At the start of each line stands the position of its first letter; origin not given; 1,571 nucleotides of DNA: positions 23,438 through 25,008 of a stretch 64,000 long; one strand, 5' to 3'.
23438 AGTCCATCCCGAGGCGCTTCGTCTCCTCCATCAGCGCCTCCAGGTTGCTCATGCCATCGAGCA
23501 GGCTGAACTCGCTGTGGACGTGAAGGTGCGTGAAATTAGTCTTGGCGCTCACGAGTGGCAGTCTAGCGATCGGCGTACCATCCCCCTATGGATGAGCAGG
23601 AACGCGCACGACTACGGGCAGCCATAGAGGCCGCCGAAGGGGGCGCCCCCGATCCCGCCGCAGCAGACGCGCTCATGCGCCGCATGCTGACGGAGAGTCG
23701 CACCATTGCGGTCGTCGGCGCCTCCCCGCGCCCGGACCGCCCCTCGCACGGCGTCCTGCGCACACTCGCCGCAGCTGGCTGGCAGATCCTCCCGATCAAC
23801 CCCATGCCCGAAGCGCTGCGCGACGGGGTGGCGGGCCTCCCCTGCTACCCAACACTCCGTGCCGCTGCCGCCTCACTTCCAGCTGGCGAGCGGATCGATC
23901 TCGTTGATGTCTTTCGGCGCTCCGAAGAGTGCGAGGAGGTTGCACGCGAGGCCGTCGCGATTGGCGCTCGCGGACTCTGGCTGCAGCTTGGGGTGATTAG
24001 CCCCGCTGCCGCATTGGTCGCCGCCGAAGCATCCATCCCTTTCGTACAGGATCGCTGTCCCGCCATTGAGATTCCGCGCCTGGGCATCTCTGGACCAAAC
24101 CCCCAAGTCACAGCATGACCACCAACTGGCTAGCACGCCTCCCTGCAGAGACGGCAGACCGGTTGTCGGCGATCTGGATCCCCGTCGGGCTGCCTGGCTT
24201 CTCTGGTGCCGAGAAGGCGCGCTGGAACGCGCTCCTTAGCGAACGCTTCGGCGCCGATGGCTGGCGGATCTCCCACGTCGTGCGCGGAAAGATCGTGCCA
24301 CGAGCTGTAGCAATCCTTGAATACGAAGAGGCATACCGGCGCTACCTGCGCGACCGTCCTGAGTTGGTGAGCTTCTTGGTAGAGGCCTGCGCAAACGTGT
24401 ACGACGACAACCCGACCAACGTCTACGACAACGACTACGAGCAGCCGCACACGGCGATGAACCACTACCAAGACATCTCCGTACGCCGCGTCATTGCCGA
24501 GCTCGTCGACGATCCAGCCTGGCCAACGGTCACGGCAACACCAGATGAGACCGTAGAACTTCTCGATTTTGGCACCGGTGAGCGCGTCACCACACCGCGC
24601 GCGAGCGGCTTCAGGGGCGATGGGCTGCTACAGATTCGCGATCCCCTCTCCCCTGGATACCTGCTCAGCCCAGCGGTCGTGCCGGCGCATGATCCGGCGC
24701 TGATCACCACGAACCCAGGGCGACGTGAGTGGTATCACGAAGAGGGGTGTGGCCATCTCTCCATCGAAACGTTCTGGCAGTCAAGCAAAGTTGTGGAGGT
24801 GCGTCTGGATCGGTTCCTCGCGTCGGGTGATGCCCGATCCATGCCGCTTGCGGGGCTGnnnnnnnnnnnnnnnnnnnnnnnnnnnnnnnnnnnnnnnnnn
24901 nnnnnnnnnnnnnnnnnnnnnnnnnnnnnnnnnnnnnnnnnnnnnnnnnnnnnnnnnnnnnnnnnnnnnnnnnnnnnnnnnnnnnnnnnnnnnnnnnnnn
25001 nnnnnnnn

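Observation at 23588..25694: Three-gene + strand module (CoA-binding protein, unrecognisable 248-aa protein, PfkB kinase) inside a minus-strand housekeeping block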

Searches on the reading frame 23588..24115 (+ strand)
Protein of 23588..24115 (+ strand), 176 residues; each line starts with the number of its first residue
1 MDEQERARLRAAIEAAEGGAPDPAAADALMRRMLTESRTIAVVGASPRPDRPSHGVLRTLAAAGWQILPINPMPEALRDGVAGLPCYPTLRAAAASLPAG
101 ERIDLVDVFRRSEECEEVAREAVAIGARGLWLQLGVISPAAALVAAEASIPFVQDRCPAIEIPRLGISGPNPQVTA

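Call 3: search_protein_families(library=pfam, proteins=[window:23588-24115:+], max_evalue=1)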
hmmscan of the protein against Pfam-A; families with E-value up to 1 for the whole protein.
window:23588-24115:+ (176 aa): 2 families
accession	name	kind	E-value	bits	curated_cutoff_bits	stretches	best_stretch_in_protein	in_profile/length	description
PF13380.12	CoA_binding_2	-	2.6e-33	115.4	22.8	1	38-162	1-115/116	CoA binding domain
PF02629.25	CoA_binding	-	0.042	15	22.3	1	37-131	3-92/97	CoA binding domain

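Call 4: search_protein_families(library=ncbifam, proteins=[window:23588-24115:+], max_evalue=1)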
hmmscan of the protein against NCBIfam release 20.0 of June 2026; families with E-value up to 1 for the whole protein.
window:23588-24115:+ (176 aa): 3 families
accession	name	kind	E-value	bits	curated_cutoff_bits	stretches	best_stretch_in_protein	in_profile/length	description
TIGR02717.1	AcCoA-syn-alpha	equivalog_domain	9.2e-05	21.3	567.15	1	34-127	4-89/447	acetate--CoA ligase alpha subunit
NF045494.1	AcCoALig_Archglob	equivalog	0.00013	20.5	1200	1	33-130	220-309/665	acetate--CoA ligase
NF045492.1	HydPropCoALig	equivalog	0.0017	16.8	1300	1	32-122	249-331/700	3-hydroxypropionate--CoA ligase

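Call 41: search_solved_structures(query=window:23588-24115:+, max_evalue=0.001)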
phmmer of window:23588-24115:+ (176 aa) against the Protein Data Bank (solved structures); distinct sequences matched with E-value up to 0.001: 7.
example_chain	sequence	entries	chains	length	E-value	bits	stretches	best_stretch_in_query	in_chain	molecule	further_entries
2duw_A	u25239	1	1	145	2.2e-34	122.3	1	33-168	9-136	putative CoA-binding protein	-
1iuk_A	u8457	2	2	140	3.2e-17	66.5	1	27-172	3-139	hypothetical protein TT1466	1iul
2d59_A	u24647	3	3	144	4.6e-16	62.7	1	24-165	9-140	hypothetical protein PH1109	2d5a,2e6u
3qa9_A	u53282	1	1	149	3.1e-15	60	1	25-165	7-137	CoA binding domain protein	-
3q9n_A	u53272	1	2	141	9e-15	58.5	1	25-165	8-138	CoA binding protein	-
3q9u_A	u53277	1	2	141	1.3e-14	58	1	25-165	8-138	CoA binding protein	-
1y81_A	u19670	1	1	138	3.2e-10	43.7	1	36-162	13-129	conserved hypothetical protein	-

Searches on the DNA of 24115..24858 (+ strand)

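Call 80: search_rna_families(sources=[L048, L050, L077, L078, L081, L035, L053, L017, L054, L056, L045, L092], threshold=gathering)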
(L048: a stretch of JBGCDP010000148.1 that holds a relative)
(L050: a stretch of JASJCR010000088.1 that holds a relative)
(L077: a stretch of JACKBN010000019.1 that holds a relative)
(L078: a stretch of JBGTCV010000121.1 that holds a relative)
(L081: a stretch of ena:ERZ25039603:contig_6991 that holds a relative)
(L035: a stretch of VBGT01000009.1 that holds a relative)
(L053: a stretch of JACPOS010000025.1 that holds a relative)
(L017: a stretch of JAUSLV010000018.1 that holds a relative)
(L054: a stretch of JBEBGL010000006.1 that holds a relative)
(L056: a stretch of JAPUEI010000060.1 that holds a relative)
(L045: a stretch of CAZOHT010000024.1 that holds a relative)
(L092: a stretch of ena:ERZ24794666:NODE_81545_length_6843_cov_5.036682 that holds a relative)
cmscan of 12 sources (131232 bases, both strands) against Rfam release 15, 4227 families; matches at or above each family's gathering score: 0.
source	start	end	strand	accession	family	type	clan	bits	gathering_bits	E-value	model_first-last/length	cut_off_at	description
